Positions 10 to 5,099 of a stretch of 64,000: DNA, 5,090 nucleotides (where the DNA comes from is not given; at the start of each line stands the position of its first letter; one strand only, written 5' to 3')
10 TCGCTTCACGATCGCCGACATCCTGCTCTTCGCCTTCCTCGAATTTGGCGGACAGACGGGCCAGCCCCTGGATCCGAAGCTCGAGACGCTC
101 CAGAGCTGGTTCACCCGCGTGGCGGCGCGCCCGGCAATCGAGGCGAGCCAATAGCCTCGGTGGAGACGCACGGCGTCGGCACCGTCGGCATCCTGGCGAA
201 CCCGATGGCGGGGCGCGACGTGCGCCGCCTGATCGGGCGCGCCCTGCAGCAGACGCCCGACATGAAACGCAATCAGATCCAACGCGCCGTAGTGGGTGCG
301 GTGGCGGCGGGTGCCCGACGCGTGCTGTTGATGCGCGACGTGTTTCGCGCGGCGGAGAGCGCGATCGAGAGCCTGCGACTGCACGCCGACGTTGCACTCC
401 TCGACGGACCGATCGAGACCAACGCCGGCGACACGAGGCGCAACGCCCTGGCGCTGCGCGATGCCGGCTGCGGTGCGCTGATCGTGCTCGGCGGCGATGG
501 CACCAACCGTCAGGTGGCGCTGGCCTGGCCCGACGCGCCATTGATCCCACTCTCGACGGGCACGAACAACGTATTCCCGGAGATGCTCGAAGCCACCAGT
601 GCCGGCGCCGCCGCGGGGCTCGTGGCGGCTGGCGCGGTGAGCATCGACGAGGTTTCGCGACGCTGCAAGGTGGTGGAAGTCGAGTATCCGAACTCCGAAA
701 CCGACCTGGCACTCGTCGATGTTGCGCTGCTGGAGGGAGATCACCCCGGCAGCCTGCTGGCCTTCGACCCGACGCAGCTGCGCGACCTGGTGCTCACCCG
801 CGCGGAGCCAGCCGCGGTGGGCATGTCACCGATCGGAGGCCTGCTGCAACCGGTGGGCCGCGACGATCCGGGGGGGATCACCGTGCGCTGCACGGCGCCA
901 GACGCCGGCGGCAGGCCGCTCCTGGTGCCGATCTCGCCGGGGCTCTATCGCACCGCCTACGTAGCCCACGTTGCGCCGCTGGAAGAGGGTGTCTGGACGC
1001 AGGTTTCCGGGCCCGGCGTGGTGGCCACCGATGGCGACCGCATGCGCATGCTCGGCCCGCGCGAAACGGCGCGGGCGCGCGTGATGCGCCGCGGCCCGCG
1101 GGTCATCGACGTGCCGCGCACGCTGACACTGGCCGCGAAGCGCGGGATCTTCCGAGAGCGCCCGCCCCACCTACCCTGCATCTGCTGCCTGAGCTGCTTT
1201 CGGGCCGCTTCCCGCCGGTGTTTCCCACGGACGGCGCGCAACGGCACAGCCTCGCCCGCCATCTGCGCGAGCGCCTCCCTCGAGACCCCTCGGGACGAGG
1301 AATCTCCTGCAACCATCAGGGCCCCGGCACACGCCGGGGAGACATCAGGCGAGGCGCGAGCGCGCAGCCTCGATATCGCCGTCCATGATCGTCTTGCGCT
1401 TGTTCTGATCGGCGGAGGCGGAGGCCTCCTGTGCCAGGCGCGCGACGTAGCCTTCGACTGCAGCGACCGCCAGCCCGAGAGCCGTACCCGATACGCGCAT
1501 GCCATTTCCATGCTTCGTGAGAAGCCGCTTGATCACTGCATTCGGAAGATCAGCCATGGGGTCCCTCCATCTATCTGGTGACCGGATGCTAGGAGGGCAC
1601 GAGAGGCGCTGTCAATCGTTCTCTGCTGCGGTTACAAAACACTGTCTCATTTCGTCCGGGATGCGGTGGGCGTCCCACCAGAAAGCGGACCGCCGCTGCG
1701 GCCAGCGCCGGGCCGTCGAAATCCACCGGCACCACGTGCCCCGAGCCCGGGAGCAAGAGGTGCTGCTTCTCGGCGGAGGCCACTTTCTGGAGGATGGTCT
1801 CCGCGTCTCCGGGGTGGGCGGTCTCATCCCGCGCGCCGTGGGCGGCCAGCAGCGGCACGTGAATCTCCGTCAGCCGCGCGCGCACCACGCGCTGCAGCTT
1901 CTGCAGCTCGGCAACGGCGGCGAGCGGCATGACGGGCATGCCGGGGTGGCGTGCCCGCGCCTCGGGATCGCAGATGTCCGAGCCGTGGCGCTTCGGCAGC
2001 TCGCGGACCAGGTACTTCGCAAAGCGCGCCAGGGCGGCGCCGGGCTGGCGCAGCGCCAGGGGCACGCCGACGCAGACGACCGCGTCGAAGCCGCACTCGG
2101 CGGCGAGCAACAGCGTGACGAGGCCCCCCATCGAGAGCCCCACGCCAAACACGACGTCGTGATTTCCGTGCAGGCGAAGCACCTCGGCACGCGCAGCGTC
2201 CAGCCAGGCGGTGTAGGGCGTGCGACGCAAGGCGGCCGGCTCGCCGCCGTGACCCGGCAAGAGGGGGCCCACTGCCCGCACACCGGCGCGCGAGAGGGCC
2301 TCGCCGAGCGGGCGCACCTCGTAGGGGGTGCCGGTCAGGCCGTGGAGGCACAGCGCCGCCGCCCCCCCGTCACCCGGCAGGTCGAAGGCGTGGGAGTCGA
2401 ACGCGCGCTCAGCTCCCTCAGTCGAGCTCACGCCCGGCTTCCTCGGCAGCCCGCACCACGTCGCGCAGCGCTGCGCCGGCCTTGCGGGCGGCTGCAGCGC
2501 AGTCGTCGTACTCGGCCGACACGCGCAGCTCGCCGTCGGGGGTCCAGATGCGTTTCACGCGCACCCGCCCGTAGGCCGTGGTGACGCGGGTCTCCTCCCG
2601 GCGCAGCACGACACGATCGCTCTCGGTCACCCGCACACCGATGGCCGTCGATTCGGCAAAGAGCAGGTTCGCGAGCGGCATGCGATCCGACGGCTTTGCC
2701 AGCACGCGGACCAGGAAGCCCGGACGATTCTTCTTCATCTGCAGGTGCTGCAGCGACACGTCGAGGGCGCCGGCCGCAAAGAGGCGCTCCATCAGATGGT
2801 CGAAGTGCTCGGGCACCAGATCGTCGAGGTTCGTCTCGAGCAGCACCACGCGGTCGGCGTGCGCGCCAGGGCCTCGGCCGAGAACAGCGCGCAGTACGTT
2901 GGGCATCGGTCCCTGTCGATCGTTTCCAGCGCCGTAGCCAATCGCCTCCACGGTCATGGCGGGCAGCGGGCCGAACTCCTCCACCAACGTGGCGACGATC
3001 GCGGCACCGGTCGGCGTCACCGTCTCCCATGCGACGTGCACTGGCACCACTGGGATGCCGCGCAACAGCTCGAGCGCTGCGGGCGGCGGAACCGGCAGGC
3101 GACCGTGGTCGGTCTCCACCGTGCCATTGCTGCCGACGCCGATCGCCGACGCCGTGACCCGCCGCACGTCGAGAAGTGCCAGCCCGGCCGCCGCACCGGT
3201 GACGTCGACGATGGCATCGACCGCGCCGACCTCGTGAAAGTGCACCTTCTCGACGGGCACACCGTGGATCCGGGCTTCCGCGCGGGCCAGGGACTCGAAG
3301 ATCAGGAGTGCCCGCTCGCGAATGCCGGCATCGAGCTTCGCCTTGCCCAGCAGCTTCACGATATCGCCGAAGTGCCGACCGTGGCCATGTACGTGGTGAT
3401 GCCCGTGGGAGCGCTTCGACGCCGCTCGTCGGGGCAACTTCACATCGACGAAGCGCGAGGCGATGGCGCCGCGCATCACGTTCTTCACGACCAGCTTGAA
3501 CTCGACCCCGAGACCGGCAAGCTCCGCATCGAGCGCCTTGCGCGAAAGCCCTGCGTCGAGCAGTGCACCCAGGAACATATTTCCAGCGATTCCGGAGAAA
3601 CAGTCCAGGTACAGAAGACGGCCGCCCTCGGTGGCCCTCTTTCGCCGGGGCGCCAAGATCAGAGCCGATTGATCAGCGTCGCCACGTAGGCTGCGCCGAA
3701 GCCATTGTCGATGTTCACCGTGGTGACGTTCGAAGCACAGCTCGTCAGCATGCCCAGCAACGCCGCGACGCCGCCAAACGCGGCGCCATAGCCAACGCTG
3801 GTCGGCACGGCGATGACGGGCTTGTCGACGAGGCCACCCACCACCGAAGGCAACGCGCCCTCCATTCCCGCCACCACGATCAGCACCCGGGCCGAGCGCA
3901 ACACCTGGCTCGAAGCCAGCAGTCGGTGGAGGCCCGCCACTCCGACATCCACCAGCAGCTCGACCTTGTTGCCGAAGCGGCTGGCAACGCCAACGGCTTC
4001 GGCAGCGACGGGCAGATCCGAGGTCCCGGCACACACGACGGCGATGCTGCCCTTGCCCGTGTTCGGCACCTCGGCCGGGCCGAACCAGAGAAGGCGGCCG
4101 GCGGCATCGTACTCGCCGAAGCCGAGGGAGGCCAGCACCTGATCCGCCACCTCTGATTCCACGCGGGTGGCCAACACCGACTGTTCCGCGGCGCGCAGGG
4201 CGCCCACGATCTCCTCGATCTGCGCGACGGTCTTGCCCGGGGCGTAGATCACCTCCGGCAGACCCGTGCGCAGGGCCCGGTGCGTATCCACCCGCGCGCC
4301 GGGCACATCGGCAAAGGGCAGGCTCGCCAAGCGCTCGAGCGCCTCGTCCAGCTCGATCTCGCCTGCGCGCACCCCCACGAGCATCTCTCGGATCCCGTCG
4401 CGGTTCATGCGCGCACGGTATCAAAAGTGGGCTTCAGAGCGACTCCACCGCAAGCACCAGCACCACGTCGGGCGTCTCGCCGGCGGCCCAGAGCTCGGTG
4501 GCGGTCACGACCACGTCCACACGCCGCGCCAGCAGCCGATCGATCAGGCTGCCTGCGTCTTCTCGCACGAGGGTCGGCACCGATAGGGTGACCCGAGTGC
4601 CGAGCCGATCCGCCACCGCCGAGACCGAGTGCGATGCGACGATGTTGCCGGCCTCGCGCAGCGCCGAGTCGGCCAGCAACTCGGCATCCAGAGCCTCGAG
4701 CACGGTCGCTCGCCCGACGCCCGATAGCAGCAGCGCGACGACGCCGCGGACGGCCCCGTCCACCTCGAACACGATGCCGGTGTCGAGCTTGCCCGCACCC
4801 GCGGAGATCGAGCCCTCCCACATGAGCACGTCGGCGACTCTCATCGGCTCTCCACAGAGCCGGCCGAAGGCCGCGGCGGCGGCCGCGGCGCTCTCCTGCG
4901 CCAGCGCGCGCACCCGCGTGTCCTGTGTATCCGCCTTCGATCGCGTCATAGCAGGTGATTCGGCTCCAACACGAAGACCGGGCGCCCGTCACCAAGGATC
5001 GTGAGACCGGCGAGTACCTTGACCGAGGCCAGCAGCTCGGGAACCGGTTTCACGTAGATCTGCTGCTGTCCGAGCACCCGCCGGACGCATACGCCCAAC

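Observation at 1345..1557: Histone-fold (HMf-like) protein at the tail of a bacterial gene run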

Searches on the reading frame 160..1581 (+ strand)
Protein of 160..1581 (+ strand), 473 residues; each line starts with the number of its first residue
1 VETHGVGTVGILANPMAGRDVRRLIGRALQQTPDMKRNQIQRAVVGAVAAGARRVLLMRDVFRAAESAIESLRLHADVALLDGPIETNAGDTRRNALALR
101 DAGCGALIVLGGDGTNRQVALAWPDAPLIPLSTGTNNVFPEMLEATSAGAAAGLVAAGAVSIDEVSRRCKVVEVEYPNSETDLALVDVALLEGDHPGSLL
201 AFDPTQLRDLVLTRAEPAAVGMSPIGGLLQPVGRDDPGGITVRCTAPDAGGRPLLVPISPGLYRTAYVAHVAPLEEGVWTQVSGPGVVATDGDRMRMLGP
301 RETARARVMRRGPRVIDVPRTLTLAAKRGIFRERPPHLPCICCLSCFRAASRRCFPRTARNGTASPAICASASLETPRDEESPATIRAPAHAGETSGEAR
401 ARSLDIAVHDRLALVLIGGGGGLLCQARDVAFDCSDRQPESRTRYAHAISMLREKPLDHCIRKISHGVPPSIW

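Call 28: search_protein_families(library=pfam, proteins=[window:160-1581:+], max_evalue=0.001)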
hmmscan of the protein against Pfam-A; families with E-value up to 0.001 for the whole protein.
window:160-1581:+ (473 aa): 2 families
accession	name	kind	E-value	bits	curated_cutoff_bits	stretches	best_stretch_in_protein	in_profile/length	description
PF01513.26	NAD_kinase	-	9.2e-08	32.9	25.5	1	80-154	59-125/130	ATP-NAD kinase N-terminal domain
PF00781.29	DAGK_cat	-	2.6e-05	24.2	23.6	1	87-148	39-104/125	Diacylglycerol kinase catalytic domain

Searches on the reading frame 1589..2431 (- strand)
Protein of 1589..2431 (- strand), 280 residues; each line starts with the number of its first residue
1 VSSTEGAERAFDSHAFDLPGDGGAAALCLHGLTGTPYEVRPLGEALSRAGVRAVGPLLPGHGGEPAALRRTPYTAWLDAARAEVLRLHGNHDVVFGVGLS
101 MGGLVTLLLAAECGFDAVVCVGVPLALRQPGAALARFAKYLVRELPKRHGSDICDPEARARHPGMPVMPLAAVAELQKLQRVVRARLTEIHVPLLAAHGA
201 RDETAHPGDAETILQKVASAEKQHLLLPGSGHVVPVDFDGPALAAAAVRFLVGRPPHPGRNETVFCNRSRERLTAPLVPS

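Call 28: search_protein_families(library=pfam, proteins=[window:1589-2431:-], max_evalue=0.001)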
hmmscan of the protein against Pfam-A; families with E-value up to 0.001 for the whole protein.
window:1589-2431:- (280 aa): 3 families
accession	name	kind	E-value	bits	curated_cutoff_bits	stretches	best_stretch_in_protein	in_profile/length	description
PF00561.26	Abhydrolase_1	-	1.4e-12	48.2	25.8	1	27-142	4-128/245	alpha/beta hydrolase fold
PF12146.15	Hydrolase_4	-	1.8e-11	44.2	27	1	26-234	7-234/239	Serine aminopeptidase, S33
PF20408.4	Abhydrolase_11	-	8.8e-05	22.8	27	0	74-126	58-110/193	Alpha/beta hydrolase domain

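Call 67: search_protein_families(library=ncbifam, proteins=[window:1589-2431:-], max_evalue=0.00001)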
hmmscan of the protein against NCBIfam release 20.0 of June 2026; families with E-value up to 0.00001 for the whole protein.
window:1589-2431:- (280 aa): 4 families
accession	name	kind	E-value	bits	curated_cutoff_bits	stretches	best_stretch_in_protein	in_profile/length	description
NF051488.1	bifunc_PcaDC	exception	3.3e-08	33.1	390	0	183-240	185-240/375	bifunctional 3-oxoadipate enol-lactonase/4-carboxymuconolactone decarboxylase PcaDC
NF002043.0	PRK00870.1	subfamily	3.5e-07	30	265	0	21-127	44-154/302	haloalkane dehalogenase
TIGR02427.1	protocat_pcaD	equivalog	1.3e-06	28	255.85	0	183-251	185-250/251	3-oxoadipate enol-lactonase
TIGR03695.1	menH_SHCHC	equivalog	1.5e-06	27.9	208.55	1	26-112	5-91/252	2-succinyl-6-hydroxy-2,4-cyclohexadiene-1-carboxylate synthase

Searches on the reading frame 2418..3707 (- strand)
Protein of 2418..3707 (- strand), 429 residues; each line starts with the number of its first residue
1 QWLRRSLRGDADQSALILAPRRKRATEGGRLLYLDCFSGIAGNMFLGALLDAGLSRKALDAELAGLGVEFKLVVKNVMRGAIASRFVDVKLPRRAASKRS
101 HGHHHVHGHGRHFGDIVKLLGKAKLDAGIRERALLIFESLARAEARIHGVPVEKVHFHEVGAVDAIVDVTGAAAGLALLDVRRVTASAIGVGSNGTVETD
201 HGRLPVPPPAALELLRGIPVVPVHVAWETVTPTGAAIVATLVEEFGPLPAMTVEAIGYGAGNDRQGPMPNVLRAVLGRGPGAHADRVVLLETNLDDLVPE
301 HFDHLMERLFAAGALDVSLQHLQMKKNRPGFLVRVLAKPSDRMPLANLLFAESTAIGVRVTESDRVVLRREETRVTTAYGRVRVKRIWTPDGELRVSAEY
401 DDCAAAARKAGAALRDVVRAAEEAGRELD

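Call 28: search_protein_families(library=pfam, proteins=[window:2418-3707:-], max_evalue=0.001)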
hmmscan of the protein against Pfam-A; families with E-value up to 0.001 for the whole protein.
window:2418-3707:- (429 aa): 1 family
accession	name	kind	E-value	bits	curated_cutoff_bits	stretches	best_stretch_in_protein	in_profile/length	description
PF01969.22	Ni_insertion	-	1.7e-131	439.3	22.1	1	32-417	1-374/375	Nickel insertion protein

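Call 67: search_protein_families(library=ncbifam, proteins=[window:2418-3578:-], max_evalue=0.00001)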
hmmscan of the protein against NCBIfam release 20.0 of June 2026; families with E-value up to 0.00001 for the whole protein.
window:2418-3578:- (386 aa): 2 families
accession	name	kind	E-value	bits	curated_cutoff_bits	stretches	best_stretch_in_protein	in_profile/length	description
TIGR00299.2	nickel_LarC1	equivalog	4.7e-59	198.8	90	1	68-233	1-165/165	nickel pincer cofactor biosynthesis protein LarC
NF052512.1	nickel_LarC2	equivalog_domain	9e-41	138.7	50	1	244-361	1-118/118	nickel pincer cofactor biosynthesis protein LarC2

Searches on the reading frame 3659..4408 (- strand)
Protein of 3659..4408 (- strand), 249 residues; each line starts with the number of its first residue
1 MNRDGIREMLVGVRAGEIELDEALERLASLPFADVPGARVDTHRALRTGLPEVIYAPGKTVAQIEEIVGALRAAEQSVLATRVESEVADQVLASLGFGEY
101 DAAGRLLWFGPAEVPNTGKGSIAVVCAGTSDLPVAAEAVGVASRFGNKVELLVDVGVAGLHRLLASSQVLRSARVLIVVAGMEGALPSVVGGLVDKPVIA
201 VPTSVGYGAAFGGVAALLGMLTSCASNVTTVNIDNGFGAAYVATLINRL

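Call 28: search_protein_families(library=pfam, proteins=[window:3659-4408:-], max_evalue=0.001)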
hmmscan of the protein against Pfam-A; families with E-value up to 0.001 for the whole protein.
window:3659-4408:- (249 aa): 1 family
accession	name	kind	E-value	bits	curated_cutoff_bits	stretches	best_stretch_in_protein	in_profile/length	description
PF00731.26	AIRC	-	3.1e-14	53.2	30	1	122-246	2-126/148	AIR carboxylase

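Call 67: search_protein_families(library=ncbifam, proteins=[window:3659-4408:-], max_evalue=0.00001)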
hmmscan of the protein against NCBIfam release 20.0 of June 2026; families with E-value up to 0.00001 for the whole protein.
window:3659-4408:- (249 aa): 2 families
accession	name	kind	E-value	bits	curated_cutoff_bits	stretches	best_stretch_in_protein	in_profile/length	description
NF033503.1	LarB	equivalog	3.3e-83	278.5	175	1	40-248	1-208/209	nickel pincer cofactor biosynthesis protein LarB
TIGR01162.1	purE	equivalog_domain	3.6e-09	36.3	149.6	1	123-244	2-123/156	5-(carboxyamino)imidazole ribonucleotide mutase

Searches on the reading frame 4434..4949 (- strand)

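Call 28: search_protein_families(library=pfam, proteins=[window:4434-4949:-], max_evalue=0.001)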
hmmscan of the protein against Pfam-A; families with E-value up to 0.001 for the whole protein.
window:4434-4949:- (171 aa): 1 family
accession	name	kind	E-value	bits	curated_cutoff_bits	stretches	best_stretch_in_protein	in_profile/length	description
PF04509.17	CheC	-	4.6e-08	33.3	22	1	93-128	2-37/38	CheC-like family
